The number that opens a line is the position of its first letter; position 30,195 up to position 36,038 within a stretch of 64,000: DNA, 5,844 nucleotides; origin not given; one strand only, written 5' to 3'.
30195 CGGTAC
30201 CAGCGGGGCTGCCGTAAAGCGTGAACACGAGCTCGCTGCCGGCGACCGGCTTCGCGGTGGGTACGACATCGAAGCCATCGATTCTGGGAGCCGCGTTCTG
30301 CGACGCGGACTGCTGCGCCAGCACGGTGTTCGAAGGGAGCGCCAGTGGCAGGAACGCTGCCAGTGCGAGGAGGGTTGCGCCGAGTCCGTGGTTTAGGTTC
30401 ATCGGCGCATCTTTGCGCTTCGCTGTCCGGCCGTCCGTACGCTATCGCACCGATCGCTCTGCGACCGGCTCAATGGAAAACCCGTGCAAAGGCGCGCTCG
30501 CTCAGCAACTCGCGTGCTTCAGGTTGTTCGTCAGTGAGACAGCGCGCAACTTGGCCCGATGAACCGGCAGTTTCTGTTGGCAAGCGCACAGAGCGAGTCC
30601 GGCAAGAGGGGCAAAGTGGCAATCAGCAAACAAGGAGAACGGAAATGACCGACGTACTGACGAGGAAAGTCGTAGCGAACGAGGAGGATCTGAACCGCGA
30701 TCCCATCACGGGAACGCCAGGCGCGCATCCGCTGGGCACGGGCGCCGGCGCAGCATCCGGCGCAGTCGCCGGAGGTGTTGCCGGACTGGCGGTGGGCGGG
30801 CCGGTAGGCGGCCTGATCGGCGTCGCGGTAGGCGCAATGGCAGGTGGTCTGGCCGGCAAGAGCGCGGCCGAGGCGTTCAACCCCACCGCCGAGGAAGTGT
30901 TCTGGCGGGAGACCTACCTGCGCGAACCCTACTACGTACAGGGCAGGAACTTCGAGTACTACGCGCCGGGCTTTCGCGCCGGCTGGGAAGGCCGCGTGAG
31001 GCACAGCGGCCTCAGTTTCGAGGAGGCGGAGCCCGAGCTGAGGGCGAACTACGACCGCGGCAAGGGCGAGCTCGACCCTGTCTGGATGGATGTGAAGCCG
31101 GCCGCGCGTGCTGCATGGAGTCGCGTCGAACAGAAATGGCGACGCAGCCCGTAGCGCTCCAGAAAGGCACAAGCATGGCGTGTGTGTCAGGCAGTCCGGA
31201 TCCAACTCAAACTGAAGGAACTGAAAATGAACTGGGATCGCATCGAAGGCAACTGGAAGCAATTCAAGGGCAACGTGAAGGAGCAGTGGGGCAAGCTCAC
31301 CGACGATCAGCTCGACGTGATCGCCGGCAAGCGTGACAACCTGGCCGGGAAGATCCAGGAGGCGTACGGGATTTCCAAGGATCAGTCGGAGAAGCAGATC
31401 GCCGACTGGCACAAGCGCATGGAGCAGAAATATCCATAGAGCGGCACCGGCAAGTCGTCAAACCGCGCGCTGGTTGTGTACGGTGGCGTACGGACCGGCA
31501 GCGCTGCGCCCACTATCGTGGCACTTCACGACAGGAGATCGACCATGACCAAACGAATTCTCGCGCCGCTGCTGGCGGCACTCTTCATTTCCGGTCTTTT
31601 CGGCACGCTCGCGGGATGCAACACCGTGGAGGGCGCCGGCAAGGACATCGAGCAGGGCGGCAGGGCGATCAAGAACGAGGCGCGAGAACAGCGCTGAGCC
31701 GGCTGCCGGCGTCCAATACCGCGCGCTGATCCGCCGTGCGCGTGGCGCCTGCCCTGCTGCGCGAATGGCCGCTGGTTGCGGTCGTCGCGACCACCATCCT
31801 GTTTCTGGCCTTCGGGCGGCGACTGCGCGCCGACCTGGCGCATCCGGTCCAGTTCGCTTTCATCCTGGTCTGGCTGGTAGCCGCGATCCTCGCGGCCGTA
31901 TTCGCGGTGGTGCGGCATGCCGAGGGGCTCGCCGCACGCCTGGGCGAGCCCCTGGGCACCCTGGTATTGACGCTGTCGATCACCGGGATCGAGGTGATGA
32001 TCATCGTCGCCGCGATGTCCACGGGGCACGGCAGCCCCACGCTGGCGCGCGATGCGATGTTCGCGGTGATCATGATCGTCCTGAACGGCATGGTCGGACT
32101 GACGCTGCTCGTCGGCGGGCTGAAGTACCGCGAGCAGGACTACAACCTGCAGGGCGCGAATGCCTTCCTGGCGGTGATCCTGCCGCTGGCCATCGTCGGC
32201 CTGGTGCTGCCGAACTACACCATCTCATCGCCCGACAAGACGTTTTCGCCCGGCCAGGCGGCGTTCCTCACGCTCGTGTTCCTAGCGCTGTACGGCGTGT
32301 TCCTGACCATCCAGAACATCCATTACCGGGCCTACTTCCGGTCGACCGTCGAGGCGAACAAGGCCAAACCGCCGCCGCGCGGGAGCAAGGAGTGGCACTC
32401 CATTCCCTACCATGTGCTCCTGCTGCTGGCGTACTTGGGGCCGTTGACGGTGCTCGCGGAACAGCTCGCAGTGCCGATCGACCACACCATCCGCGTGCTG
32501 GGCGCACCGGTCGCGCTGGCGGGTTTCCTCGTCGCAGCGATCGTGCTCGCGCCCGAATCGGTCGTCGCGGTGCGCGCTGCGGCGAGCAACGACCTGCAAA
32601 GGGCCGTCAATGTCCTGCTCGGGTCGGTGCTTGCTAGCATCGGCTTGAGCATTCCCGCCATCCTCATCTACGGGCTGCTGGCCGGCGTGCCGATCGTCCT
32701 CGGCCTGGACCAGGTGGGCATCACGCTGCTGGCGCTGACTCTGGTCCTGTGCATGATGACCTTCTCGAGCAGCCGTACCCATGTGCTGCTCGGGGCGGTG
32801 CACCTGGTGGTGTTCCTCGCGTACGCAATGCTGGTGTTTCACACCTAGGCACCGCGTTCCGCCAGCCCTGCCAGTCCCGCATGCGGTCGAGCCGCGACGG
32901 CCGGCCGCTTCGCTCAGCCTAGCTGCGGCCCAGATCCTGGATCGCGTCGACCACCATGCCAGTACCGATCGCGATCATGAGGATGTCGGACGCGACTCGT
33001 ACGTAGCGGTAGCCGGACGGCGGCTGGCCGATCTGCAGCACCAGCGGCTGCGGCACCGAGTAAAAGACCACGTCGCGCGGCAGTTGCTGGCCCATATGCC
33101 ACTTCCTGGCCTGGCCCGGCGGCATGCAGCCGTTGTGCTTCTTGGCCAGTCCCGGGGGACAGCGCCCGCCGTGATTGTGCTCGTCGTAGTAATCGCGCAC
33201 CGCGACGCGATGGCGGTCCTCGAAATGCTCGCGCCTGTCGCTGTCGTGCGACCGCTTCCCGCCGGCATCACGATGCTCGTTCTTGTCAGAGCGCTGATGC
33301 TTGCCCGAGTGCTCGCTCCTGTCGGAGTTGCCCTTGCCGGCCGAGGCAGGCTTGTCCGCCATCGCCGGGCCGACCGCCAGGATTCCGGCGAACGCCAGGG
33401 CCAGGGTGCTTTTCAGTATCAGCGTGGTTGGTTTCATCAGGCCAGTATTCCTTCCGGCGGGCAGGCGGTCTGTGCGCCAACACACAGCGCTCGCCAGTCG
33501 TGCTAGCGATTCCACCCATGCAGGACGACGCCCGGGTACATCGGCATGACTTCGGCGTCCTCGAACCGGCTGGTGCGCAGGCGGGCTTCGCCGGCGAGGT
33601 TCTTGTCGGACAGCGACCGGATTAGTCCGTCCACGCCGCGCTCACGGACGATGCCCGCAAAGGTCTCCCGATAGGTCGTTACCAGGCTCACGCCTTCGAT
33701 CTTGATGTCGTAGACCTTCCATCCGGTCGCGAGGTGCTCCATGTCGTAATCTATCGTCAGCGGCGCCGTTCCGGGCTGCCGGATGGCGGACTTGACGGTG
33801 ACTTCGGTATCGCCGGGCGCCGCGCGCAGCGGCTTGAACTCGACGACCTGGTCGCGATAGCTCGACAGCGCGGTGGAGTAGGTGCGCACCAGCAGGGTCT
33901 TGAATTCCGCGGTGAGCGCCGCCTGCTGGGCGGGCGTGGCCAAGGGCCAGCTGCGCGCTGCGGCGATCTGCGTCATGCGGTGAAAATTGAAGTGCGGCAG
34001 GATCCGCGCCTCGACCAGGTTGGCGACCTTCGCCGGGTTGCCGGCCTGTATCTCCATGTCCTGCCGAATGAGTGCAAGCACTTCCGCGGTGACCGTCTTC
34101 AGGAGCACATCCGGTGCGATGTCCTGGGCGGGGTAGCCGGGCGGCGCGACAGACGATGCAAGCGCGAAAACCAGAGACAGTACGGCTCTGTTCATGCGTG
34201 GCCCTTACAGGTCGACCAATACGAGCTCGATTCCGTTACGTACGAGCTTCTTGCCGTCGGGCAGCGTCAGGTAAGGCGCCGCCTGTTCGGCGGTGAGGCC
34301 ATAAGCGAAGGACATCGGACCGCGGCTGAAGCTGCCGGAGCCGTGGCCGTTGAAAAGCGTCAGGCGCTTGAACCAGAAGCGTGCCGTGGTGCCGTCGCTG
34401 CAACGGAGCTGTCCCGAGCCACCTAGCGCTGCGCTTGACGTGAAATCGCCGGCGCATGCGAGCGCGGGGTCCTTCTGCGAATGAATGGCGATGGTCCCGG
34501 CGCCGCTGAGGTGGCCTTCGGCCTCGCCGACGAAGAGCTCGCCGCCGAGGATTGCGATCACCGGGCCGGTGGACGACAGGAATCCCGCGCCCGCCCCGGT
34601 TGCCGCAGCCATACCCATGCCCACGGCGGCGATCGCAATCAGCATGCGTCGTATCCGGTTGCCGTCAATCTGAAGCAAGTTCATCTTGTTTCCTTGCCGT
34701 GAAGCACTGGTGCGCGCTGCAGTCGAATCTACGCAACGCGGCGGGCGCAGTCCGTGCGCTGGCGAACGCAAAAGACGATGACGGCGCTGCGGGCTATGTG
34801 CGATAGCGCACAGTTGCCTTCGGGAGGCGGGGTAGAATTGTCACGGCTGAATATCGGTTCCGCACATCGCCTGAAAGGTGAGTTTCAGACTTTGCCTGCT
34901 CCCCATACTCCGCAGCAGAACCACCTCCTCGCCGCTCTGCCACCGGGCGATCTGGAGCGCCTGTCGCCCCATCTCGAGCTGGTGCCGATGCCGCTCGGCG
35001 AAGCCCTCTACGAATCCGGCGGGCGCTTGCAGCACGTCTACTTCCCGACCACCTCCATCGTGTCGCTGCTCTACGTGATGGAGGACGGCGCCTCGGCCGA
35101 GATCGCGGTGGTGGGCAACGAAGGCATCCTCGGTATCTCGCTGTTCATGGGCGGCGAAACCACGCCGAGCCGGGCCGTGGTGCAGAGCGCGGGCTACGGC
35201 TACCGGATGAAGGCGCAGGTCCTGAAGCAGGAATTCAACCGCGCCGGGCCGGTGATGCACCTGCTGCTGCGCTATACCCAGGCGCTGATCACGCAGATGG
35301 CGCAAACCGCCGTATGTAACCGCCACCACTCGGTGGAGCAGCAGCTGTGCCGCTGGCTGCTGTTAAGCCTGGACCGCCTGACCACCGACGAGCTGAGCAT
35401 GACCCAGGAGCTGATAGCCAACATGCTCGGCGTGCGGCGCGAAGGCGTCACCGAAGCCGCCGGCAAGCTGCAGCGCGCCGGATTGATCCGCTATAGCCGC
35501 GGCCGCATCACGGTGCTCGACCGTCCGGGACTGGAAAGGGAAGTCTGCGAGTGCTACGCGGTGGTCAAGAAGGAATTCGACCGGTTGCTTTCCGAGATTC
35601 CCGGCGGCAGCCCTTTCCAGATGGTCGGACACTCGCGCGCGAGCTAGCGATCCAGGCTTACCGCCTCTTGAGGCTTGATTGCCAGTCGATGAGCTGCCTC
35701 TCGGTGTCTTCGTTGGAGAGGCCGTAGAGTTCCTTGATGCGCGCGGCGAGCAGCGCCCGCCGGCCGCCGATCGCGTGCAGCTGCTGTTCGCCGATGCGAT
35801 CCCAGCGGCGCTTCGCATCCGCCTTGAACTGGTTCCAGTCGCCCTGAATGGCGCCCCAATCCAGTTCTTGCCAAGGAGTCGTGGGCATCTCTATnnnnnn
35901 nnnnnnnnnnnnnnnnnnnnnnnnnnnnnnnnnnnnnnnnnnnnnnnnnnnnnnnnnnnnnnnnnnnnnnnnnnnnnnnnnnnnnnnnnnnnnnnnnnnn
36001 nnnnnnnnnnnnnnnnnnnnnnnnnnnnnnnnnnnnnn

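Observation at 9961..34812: Island-wide 16-bp palindromic operator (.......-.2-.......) in front of most transcription units between 9.9 and 34.8 kb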

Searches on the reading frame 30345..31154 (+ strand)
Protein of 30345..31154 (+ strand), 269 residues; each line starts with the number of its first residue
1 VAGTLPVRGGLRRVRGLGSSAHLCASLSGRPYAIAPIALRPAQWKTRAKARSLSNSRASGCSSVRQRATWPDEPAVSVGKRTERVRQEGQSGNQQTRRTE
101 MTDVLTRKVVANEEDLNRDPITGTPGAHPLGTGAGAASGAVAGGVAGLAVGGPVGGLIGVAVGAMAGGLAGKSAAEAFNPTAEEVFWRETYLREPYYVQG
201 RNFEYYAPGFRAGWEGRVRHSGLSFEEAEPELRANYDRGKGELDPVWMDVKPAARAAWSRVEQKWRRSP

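Call 11: search_protein_families(library=pfam, proteins=[window:30345-31154:+], max_evalue=0.01)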
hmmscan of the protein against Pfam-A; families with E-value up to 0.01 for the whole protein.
window:30345-31154:+ (269 aa): 1 family
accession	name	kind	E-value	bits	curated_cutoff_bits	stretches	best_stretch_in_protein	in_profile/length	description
PF04306.18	DUF456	-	0.0056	17.4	29.4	1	126-180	53-109/139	Protein of unknown function (DUF456)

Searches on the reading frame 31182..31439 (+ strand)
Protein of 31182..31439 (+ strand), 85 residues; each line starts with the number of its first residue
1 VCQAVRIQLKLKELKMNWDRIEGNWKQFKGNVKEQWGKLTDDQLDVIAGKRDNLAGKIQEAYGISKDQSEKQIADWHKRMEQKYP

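Call 11: search_protein_families(library=pfam, proteins=[window:31182-31439:+], max_evalue=0.01)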
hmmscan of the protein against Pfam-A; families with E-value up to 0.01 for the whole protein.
window:31182-31439:+ (85 aa): 1 family
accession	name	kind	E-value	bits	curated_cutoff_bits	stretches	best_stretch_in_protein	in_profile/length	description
PF05532.17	CsbD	-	2.9e-21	75.6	40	1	19-70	1-52/53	CsbD-like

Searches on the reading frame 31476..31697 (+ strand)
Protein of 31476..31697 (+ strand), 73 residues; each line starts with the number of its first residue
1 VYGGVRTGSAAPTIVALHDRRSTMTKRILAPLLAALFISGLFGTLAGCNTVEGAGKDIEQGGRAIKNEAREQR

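Call 11: search_protein_families(library=pfam, proteins=[window:31476-31697:+], max_evalue=0.01)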
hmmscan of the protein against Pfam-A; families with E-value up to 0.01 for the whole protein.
window:31476-31697:+ (73 aa): 1 family
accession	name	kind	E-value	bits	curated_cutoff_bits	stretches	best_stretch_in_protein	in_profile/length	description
PF08085.16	Entericidin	-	2.7e-08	34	23.3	1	50-69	1-20/20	Entericidin EcnA/B family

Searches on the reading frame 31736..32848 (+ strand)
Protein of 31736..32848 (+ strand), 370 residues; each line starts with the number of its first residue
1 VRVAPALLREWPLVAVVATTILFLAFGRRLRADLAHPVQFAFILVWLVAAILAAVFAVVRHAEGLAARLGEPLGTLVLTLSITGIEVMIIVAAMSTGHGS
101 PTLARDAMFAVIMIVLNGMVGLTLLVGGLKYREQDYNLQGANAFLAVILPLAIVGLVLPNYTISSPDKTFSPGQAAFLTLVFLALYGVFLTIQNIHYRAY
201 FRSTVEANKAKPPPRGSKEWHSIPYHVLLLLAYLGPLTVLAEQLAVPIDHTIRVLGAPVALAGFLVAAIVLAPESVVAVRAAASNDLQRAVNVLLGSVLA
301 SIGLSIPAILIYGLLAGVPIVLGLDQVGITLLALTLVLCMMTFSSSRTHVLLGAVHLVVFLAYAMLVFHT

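Call 9: find_encoding_contigs(protein=window:31736-32848:+, flank=10000, max_places=4)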
Protein window:31736-32848:+ (370 aa): no gene with exactly this product is on record in the collection.

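Call 12: search_protein_families(library=pfam, proteins=[window:31736-32848:+], max_evalue=0.01)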
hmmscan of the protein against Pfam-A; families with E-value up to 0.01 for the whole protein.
window:31736-32848:+ (370 aa): 2 families
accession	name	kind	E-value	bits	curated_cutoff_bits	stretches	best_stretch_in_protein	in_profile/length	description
PF01699.29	Na_Ca_ex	-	7.8e-28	97.8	24.9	2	41-193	3-149/151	Sodium/calcium exchanger protein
PF24975.1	UBA_Rad5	-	0.00031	21.3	27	1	272-293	13-34/40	Fungal Rad5 UBA-like domain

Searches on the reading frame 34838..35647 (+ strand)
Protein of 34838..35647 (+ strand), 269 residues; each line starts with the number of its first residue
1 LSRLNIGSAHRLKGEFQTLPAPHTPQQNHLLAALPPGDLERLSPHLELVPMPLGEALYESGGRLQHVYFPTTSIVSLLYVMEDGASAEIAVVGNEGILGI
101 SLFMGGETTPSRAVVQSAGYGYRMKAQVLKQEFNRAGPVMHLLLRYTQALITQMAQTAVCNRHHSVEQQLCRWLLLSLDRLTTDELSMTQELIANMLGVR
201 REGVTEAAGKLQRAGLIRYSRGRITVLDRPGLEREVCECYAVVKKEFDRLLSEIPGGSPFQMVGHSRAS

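Call 12: search_protein_families(library=pfam, proteins=[window:34838-35647:+], max_evalue=0.01)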
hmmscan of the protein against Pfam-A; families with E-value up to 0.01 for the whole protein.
window:34838-35647:+ (269 aa): 3 families
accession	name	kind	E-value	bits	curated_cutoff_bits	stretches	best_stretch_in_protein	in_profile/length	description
PF13545.12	HTH_Crp_2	-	1.9e-16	60.2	27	1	168-234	1-69/70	Crp-like helix-turn-helix domain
PF00027.35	cNMP_binding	-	4.4e-07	30.2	27.5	1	52-134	5-87/89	Cyclic nucleotide-binding domain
PF12802.13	MarR_2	-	0.0069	17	27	0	188-219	21-52/61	MarR family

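Call 25: search_protein_families(library=ncbifam, proteins=[window:34838-35647:+], max_evalue=0.001)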
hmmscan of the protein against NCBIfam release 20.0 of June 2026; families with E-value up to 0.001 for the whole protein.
window:34838-35647:+ (269 aa): 2 families
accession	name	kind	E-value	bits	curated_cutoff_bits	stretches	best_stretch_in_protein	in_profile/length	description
TIGR03697.1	NtcA_cyano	equivalog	1.3e-06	28.3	244.95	1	56-229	3-185/193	global nitrogen regulator NtcA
NF010499.0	PRK13918.1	equivalog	0.00081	19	274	0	187-234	152-199/205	CRP/FNR family transcriptional regulator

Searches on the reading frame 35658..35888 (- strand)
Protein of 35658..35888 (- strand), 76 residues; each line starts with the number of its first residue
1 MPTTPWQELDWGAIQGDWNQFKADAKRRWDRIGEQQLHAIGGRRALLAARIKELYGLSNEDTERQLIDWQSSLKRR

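Call 12: search_protein_families(library=pfam, proteins=[window:35658-35888:-], max_evalue=0.01)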
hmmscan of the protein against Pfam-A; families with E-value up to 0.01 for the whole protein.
window:35658-35888:- (76 aa): 0 families

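Call 25: search_protein_families(library=ncbifam, proteins=[window:35658-35888:-], max_evalue=0.001)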
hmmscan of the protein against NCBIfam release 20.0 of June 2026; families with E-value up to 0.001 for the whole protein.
window:35658-35888:- (76 aa): 1 family
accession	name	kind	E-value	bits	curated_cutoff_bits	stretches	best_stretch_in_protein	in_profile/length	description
NF007748.0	PRK10428.1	equivalog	6e-12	45.4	113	1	14-72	6-64/69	hypothetical protein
